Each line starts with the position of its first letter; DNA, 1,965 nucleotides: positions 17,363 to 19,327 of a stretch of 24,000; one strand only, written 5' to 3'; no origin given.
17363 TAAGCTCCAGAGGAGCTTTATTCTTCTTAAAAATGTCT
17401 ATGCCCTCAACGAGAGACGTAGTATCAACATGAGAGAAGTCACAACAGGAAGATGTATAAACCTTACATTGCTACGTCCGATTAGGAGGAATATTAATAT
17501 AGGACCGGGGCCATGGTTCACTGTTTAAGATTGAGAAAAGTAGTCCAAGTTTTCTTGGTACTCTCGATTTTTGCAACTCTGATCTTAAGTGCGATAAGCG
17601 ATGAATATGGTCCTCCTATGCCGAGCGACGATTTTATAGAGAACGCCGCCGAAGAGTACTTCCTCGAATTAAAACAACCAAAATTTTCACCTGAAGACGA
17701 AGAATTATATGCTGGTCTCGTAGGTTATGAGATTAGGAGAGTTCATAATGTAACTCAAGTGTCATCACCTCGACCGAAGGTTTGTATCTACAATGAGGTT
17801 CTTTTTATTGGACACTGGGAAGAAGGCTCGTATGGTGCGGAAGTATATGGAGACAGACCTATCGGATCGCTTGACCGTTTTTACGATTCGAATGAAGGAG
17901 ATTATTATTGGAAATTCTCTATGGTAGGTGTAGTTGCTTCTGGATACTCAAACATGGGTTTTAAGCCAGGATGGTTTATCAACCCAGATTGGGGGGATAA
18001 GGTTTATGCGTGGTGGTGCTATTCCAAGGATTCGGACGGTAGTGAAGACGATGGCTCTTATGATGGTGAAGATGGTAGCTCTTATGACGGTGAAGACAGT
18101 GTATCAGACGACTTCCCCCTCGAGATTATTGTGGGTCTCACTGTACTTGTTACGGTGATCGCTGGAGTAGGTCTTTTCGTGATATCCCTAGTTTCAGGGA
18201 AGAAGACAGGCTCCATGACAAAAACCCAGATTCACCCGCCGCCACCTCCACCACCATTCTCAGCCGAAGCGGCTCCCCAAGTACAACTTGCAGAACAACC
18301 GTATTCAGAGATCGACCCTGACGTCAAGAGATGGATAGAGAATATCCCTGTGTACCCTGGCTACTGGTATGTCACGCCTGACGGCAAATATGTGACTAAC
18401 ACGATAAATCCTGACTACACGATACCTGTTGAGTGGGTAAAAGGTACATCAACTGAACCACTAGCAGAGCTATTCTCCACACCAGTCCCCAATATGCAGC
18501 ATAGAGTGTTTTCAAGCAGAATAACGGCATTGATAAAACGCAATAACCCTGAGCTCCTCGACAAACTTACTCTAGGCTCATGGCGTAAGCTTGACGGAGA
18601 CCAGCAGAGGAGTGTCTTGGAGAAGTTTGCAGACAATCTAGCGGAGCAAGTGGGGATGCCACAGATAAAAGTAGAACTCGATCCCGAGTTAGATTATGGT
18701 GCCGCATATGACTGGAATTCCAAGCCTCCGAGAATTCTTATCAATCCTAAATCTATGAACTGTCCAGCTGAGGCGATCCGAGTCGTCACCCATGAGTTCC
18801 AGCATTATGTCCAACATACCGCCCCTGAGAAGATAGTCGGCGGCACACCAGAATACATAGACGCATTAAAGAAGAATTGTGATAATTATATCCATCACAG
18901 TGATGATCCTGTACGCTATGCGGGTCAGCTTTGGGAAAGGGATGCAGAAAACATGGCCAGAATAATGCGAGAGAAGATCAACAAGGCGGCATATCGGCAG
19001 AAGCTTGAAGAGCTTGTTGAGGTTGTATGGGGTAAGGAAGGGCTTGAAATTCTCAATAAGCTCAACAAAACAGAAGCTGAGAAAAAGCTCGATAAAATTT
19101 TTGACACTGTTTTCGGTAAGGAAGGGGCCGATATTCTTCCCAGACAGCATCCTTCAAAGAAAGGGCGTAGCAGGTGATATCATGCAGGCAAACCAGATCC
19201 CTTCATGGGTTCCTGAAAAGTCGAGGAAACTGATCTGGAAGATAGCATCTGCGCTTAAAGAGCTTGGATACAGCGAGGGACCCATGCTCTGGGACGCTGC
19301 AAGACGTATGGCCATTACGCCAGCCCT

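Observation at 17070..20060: GC-richer ~3-kb insertion between trpS and map, with an IS relic at its left edge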

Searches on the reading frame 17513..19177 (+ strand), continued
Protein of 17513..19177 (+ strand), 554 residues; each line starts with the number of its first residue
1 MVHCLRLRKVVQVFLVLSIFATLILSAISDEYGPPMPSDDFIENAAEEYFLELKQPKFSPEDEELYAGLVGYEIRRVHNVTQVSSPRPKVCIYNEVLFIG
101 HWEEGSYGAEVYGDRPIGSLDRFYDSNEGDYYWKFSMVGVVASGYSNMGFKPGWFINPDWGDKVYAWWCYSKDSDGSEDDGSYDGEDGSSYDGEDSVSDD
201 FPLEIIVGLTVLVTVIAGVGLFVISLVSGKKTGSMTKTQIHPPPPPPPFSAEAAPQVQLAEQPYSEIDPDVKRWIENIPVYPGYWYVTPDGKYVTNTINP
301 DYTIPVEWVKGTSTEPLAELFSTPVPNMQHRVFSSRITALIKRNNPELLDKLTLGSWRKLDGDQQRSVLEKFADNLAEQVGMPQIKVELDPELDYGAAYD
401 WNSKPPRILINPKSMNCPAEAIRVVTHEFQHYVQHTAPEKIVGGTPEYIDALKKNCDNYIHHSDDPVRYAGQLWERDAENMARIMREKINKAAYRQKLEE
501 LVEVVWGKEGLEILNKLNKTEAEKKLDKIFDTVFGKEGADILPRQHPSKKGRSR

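Call 83: search_protein_families(library=padloc, proteins=[window:17513-19177:+, L010:4343-5017:-, L105:4444-6933:+, L110:717-2687:+, L110:2720-3502:+], max_evalue=1)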
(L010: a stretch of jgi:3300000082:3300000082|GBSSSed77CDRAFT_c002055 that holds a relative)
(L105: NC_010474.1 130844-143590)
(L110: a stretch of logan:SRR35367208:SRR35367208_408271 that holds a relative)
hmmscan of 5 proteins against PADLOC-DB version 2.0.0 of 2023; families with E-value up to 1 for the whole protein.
window:17513-19177:+ (554 aa): 2 families
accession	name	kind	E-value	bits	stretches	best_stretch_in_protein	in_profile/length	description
PDLC01694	typeIV_Cas11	-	0.0039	15.3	1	477-518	31-72/114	Cas11_0_IV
PDLC02716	PbeC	-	0.035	10.6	1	507-538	329-360/639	PbeC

L010:4343-5017:- (224 aa): 0 families

L105:4444-6933:+ (829 aa): 0 families

L110:717-2687:+ (656 aa): 0 families

L110:2720-3502:+ (260 aa): 1 family
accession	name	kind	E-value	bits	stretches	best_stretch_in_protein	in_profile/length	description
PDLC03862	LmuB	-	0.73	6.1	1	147-186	331-370/643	-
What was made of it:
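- On Known anti-phage defence systems (PADLOC-DB 2.0): The best matches have E of 0.004 or worse and are short coiled-coil-like or Zn-ribbon stretches (call 83).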

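Call 84: list_cluster_members(proteins=[P0001, P0005, P0012, P0008, P0090, P0002])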
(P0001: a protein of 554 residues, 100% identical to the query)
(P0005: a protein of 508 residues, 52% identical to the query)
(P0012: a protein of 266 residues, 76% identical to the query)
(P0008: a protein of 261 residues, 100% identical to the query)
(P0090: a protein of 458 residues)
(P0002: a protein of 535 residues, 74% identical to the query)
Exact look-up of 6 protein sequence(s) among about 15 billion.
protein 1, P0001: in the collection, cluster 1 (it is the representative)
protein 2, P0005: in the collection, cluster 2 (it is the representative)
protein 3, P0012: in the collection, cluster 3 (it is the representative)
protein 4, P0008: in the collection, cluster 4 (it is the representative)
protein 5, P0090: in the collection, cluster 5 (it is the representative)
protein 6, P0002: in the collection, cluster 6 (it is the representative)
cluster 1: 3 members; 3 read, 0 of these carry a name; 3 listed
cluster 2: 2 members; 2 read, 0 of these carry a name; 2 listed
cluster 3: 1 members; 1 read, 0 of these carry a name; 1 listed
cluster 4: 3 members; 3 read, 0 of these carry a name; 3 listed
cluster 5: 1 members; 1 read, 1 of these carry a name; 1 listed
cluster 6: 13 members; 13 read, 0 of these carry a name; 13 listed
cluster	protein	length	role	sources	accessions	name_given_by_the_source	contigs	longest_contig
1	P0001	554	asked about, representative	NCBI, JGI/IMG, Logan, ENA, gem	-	-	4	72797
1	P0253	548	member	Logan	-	-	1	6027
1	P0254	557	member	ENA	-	-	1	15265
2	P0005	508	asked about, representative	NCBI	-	-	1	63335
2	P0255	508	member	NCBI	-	-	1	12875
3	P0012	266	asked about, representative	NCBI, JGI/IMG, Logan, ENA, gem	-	-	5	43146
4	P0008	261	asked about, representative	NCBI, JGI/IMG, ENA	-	-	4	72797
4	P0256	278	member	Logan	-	-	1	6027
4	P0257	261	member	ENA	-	-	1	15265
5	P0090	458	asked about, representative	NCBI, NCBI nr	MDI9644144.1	MAG: hypothetical protein QFX35_02855 [Candidatus Verstraetearchaeota archaeon] | hypothetical protein [Candidatus Verstraetearchaeota archaeon]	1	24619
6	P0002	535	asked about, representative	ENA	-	-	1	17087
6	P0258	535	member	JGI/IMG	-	-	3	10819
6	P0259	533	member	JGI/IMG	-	-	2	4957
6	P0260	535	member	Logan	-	-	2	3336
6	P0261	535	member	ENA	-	-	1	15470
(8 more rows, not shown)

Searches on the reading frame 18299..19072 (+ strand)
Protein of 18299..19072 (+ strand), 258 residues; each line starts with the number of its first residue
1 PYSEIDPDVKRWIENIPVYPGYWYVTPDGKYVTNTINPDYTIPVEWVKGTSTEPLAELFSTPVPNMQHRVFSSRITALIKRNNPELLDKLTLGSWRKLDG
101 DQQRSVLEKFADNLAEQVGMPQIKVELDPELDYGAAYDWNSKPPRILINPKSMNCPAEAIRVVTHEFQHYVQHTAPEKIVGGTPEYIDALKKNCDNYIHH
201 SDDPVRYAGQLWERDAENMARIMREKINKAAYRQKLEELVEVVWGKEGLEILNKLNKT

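Call 92: search_solved_structures(query=A5, max_evalue=10, show_alignments=2)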
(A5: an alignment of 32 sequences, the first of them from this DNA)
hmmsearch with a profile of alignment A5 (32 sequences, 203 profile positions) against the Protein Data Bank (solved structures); distinct sequences matched with E-value up to 10: 28.
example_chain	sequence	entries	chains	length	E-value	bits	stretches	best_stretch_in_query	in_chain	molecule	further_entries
1uw0_A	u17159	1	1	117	0.011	18.7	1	36-77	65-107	DNA LIGASE III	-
6mdx_A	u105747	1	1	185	0.086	15.9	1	77-164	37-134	SprT-like domain-containing protein Spartan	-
4jix_A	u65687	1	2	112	0.089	15.8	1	57-134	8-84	Projannalysin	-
4il3_A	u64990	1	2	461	0.16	14.9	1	64-133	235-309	Ste24p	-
4qhf_A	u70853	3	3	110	0.2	14.7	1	71-126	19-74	Uncharacterized protein MJ1213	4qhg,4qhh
4qhj_A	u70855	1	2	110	0.2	14.6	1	71-126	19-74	Uncharacterized protein MJ1213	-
6mdw_A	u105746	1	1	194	0.29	14.1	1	84-164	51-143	SprT-like domain-containing protein Spartan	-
6ait_A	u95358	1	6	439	0.31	14.1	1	99-140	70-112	Beta-barrel assembly-enhancing protease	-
6sar_A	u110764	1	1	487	0.37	13.8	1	99-140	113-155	Beta-barrel assembly-enhancing protease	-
28jl_F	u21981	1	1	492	0.37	13.8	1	99-140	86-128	Beta-barrel assembly-enhancing protease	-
28jr_F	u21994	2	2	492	0.37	13.8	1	99-140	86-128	Beta-barrel assembly-enhancing protease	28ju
3dte_A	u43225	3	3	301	0.41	13.7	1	72-126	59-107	IrrE protein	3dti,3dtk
28jq_F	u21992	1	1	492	0.62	13.1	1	99-139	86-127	Beta-barrel assembly-enhancing protease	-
3k2w_A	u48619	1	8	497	0.64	13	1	35-74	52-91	Betaine-aldehyde dehydrogenase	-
5jgh_A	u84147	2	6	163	0.64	13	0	25-70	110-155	ARS-binding factor 2, mitochondrial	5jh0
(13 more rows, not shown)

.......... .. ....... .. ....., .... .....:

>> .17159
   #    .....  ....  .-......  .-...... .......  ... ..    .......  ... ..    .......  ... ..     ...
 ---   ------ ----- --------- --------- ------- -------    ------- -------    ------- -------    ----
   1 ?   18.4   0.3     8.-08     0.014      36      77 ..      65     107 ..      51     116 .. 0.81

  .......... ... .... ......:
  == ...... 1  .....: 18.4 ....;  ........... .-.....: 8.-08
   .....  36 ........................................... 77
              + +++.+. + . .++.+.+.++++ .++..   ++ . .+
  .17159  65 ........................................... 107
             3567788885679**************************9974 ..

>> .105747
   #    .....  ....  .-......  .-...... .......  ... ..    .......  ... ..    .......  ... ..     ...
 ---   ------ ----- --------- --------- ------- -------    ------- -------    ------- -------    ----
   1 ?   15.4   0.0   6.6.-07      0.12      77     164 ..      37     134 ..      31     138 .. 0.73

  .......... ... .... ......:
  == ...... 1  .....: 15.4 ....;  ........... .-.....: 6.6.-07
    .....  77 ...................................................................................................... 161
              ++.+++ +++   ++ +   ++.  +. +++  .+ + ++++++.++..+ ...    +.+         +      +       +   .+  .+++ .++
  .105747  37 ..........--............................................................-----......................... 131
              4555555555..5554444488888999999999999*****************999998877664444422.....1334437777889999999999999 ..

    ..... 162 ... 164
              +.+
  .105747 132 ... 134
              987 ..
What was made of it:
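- On Zincin (HExxH) metallopeptidase superfamily: The best PDB profile hits have E of 0.09 or worse (Spartan, projannalysin, call 92).
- Sub-significant PDB profile hits are mostly zincins: Spartan, projannalysin, selecase, Ste24, BepA, IrrE, APN and HtpX (call 92).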

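Call 93: search_protein_families(library=pfam, alignment_id=A5, max_evalue=0.01)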
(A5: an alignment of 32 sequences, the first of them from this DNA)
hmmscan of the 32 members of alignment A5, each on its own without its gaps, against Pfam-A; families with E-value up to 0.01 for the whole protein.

A. member 1, seq(258 aa): 0 families

B. families by the number of members that match (of 32 scanned): 8 families
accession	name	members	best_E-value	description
PF20573.4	DUF6782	12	5.6e-07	Putative metallopeptidase family (DUF6782)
PF13058.12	DUF3920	7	5.8e-05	Protein of unknown function (DUF3920)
PF10263.15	SprT-like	4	0.0065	SprT-like family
PF01863.23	YgjP-like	1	0.00092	YgjP-like, metallopeptidase domain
PF18958.6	DUF5700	1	0.0035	Putative zinc dependent peptidase (DUF5700)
PF06114.19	Peptidase_M78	1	0.0039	IrrE N-terminal-like domain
PF09768.15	Peptidase_M76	1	0.0094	Peptidase M76 family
PF01435.24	Peptidase_M48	1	0.0096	Peptidase family M48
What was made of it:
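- On Zincin (HExxH) metallopeptidase superfamily: Indirectly, 12 of 32 relatives hit DUF6782 (call 93).
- On ImmA/IrrE (M78) with XRE-type repressor: GeneA has no M78 hit; 1 of 32 relatives has a weak hit at E 0.004 (call 93).
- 12 of 32 relatives hit Pfam DUF6782 (putative metallopeptidase) (call 93).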
